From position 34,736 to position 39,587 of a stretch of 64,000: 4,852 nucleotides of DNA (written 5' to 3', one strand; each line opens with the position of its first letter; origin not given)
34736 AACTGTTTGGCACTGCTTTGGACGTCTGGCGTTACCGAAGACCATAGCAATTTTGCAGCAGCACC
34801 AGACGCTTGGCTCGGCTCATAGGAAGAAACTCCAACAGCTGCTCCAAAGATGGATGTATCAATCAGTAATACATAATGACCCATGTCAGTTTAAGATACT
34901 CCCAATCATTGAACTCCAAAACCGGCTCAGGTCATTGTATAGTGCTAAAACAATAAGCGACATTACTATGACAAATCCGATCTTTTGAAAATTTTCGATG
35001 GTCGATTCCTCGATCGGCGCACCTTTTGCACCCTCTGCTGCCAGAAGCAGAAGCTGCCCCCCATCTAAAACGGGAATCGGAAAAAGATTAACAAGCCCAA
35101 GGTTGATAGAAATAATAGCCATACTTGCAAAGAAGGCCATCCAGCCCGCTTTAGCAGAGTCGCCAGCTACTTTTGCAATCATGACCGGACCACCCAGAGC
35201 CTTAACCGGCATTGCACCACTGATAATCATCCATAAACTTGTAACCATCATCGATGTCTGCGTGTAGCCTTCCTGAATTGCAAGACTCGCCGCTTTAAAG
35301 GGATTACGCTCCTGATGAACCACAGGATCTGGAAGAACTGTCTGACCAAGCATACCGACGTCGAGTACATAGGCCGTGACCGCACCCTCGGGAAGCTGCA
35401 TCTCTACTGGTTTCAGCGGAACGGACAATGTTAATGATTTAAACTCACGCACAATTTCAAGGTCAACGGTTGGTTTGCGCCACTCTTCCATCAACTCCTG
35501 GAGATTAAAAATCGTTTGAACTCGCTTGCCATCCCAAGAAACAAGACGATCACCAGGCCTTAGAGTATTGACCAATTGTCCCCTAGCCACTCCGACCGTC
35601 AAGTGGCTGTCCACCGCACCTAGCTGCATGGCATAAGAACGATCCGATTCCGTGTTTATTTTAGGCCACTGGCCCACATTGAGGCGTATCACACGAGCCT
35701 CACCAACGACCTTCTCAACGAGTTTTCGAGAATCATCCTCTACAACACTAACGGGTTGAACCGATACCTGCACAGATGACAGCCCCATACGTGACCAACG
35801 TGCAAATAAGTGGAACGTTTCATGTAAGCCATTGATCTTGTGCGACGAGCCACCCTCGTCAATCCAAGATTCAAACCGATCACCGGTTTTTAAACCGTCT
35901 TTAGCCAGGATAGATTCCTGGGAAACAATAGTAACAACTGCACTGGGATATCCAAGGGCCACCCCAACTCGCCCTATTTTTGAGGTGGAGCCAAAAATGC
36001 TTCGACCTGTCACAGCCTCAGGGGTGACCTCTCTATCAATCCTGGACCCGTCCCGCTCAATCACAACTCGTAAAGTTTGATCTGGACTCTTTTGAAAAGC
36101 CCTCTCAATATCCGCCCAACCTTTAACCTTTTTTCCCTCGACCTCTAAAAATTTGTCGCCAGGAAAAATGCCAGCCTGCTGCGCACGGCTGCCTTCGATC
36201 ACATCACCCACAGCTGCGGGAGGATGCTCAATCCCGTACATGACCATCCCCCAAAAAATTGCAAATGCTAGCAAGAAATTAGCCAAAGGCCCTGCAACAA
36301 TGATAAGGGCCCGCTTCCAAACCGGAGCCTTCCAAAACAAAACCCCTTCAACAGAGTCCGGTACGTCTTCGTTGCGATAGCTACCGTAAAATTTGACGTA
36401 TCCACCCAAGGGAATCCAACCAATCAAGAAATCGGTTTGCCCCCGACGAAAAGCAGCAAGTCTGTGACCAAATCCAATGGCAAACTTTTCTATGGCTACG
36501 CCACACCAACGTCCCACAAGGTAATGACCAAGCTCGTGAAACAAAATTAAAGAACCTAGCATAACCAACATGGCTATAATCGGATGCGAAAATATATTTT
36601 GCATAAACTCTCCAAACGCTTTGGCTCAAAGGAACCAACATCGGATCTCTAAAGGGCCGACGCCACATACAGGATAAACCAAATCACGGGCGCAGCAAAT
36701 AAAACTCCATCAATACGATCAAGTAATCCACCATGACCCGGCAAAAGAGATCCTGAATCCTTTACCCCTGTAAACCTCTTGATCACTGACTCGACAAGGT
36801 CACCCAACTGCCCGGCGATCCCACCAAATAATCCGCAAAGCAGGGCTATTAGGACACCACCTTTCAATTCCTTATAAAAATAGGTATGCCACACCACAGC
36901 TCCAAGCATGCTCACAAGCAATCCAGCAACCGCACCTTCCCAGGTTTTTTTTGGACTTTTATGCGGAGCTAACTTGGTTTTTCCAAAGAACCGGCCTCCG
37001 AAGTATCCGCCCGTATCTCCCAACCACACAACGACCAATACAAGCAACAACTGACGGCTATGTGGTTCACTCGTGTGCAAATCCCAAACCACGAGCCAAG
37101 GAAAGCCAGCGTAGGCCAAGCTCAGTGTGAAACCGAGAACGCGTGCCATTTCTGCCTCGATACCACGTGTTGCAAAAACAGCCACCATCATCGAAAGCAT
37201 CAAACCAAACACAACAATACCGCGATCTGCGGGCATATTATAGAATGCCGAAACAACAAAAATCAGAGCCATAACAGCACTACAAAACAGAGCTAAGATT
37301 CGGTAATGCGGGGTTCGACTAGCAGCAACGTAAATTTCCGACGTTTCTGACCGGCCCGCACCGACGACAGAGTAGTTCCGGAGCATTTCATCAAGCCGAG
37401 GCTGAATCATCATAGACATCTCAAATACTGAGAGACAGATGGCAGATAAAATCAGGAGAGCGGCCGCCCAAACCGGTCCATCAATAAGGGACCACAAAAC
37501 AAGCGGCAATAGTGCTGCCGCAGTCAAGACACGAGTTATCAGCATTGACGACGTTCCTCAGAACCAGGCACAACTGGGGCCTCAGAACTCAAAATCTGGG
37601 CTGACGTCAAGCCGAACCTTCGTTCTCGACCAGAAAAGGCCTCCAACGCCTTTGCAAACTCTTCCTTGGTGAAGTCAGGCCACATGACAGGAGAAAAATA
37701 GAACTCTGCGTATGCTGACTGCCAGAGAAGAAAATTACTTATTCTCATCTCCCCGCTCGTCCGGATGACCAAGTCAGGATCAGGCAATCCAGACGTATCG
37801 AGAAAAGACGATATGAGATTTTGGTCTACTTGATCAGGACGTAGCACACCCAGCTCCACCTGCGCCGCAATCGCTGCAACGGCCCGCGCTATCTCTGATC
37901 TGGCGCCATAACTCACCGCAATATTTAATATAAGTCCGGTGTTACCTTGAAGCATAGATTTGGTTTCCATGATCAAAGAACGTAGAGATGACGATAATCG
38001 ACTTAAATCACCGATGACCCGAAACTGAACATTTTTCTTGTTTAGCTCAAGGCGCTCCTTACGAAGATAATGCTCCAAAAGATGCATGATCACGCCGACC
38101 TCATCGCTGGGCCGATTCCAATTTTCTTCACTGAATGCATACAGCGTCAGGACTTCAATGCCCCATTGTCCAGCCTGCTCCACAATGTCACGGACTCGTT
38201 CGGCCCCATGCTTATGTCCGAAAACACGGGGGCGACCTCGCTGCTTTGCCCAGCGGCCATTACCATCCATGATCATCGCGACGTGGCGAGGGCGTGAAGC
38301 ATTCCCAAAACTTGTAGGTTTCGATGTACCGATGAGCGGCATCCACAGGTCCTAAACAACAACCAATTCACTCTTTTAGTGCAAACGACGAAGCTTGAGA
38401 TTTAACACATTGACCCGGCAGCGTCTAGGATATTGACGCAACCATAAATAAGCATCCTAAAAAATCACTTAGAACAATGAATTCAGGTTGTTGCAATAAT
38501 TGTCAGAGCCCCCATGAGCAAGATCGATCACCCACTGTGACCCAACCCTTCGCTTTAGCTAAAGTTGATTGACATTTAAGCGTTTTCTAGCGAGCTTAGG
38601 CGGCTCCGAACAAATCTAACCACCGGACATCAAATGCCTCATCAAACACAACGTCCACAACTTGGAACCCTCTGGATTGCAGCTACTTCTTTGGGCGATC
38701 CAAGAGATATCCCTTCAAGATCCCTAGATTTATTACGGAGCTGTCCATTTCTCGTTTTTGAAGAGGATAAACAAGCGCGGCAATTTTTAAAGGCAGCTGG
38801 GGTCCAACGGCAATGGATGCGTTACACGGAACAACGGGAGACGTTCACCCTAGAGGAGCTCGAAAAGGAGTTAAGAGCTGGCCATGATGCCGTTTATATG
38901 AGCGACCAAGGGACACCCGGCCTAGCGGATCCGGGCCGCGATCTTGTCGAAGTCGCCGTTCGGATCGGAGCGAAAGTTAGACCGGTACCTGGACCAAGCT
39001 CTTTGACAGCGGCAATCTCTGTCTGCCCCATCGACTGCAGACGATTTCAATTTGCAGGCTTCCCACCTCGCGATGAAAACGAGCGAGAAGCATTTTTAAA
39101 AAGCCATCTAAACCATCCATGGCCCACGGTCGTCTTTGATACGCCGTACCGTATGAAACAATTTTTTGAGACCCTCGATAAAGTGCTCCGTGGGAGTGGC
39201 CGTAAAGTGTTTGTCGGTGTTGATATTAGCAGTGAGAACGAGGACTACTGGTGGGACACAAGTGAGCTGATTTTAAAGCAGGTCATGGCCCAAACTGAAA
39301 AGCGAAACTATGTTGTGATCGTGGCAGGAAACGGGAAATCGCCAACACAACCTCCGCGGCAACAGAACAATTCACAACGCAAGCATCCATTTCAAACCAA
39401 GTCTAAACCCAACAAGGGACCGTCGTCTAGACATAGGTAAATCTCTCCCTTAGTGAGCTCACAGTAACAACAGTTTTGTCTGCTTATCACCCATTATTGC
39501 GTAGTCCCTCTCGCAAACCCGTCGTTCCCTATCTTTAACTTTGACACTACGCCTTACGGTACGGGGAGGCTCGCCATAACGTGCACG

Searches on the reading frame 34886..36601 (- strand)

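Call 90: search_protein_families(library=pfam, proteins=[window:34886-36601:-], max_evalue=0.001)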
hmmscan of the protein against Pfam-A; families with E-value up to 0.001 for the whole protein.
window:34886-36601:- (571 aa): 4 families
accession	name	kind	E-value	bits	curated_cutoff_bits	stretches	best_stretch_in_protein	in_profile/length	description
PF02163.28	Peptidase_M50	-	2.1e-61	207.5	27.2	1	11-549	2-221/221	Peptidase family M50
PF17820.7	PDZ_6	-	5.5e-14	52.1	27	1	131-183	2-54/54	PDZ domain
PF13180.12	PDZ_2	-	4.9e-11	43.2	27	1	129-192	14-78/80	PDZ domain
PF00595.29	PDZ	-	1.6e-07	32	23.2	0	127-166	25-64/81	PDZ domain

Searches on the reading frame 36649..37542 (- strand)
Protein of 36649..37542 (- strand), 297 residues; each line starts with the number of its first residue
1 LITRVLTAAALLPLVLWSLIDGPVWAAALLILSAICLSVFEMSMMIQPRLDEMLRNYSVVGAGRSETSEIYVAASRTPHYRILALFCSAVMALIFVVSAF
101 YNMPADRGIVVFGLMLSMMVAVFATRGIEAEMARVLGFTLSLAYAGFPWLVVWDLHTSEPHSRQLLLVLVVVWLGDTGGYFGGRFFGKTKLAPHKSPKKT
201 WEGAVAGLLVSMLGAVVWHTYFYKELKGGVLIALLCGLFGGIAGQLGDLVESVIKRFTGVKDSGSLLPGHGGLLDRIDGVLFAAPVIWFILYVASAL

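Call 90: search_protein_families(library=pfam, proteins=[window:36649-37542:-], max_evalue=0.001)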
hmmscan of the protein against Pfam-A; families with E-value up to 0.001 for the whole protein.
window:36649-37542:- (297 aa): 1 family
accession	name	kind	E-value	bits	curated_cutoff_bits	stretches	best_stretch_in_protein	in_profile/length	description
PF01148.25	CTP_transf_1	-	6.7e-52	177.4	24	1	3-292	2-262/264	Cytidylyltransferase family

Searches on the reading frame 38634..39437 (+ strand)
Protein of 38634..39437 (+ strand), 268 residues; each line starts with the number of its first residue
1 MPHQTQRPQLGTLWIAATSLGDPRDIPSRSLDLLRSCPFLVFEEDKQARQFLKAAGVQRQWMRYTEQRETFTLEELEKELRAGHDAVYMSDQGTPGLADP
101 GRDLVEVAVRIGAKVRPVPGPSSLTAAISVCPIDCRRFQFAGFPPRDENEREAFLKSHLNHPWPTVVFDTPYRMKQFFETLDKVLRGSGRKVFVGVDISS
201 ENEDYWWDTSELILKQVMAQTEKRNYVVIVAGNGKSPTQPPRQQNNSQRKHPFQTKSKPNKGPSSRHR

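Call 90: search_protein_families(library=pfam, proteins=[window:38634-39437:+], max_evalue=0.001)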
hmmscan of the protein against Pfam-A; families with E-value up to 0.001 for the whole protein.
window:38634-39437:+ (268 aa): 1 family
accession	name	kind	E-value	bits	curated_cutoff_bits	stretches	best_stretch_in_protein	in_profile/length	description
PF00590.25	TP_methylase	-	2.6e-19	70.5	27.8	1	13-206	2-204/212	Tetrapyrrole (Corrin/Porphyrin) Methylases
